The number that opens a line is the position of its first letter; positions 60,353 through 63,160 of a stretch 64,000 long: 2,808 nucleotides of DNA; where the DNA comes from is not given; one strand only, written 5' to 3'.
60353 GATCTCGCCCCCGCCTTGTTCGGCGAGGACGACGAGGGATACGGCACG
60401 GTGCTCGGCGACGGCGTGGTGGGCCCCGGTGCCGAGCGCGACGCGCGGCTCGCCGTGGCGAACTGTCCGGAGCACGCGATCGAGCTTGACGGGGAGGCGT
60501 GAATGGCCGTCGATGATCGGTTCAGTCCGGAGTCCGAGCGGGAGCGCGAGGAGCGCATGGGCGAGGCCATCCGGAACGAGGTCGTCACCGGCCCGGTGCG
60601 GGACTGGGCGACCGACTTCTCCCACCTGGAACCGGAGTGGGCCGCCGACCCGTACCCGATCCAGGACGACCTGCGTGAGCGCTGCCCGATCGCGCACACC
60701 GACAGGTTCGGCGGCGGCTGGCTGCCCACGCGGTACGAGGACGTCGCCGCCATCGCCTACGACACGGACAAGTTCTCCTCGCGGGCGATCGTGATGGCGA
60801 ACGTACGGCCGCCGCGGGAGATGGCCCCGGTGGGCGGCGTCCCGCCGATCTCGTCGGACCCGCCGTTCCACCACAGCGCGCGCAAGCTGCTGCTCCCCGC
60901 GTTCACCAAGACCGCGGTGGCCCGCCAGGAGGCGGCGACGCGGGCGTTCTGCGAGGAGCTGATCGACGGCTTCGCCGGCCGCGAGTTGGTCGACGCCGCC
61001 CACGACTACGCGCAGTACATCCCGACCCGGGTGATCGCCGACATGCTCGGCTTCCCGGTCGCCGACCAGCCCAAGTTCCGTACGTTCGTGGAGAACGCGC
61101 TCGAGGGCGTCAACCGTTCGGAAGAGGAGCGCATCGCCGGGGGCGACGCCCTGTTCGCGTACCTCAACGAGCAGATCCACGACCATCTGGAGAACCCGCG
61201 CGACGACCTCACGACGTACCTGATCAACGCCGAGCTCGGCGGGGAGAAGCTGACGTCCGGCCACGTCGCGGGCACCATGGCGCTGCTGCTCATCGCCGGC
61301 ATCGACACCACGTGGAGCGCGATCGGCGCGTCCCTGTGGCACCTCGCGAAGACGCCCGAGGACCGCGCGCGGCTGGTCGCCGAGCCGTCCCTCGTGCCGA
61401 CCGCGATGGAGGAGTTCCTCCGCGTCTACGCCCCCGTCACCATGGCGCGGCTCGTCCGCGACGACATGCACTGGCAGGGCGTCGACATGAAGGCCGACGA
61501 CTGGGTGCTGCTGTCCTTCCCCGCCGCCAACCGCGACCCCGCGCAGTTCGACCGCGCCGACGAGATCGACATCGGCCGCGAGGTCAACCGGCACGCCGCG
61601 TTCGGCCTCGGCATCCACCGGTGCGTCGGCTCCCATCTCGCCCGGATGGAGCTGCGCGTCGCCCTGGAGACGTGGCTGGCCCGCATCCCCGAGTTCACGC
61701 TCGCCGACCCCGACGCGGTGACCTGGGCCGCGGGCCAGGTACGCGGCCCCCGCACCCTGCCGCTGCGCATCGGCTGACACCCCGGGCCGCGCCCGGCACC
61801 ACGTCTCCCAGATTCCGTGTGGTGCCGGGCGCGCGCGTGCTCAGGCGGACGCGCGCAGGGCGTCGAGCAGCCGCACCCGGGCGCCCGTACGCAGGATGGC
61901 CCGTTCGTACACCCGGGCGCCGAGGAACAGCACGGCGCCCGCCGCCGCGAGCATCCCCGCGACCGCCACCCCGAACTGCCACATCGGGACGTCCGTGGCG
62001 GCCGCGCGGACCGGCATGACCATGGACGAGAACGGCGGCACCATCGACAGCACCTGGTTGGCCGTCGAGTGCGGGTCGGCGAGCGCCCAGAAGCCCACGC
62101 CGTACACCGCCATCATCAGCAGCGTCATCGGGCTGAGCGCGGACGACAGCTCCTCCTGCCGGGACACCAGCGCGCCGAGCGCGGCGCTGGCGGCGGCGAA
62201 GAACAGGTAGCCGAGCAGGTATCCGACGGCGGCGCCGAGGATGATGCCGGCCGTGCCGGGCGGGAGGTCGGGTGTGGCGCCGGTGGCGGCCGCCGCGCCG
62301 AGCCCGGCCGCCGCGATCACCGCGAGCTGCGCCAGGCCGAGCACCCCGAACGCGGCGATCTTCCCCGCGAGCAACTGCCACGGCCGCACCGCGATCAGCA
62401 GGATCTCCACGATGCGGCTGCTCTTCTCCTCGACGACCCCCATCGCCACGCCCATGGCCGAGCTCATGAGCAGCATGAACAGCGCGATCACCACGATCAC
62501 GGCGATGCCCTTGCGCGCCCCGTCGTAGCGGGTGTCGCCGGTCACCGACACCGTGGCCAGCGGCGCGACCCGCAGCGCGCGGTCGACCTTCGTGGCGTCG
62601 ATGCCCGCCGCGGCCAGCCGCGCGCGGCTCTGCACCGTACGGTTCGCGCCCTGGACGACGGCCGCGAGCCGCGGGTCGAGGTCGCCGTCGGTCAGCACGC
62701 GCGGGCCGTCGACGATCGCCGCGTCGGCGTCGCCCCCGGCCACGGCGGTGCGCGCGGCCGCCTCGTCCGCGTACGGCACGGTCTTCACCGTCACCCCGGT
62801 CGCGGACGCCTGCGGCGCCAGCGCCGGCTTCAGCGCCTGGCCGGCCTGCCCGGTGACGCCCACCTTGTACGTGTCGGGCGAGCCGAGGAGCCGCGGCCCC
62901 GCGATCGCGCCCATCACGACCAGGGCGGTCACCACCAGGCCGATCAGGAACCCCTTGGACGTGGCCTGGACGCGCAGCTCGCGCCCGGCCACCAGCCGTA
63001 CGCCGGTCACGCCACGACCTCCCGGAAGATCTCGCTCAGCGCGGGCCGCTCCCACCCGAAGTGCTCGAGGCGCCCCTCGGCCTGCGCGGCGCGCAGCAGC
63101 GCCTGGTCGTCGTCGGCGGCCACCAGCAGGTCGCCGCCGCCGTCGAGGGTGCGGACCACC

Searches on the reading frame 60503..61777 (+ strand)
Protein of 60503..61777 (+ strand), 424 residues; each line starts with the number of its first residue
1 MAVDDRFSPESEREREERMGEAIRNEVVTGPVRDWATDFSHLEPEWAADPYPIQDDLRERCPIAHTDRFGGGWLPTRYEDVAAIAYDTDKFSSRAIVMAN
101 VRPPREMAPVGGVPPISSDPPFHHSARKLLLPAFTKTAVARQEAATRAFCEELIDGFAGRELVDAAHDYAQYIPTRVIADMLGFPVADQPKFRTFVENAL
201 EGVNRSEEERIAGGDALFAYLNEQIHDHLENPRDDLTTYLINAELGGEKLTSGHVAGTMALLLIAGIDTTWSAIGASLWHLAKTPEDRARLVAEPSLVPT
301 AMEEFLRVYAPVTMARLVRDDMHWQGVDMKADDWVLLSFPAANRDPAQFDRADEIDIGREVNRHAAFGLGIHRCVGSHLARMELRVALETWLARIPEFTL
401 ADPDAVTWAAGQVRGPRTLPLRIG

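Call 60: search_protein_families(library=pfam, proteins=[window:60503-61777:+], max_evalue=0.001)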
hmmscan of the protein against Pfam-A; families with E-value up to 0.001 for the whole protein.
window:60503-61777:+ (424 aa): 1 family
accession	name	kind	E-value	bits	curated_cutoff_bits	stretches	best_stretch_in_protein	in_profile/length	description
PF00067.27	p450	-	5.5e-25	88.5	22.8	1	223-393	225-430/462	Cytochrome P450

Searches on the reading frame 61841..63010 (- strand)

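Call 60: search_protein_families(library=pfam, proteins=[window:61841-63010:-], max_evalue=0.001)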
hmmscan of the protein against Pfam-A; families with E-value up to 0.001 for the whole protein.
window:61841-63010:- (389 aa): 1 family
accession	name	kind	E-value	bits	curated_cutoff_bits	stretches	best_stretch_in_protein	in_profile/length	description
PF12698.13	ABC2_membrane_3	-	2.3e-44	152.4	31.6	1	19-365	1-345/347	ABC-2 family transporter protein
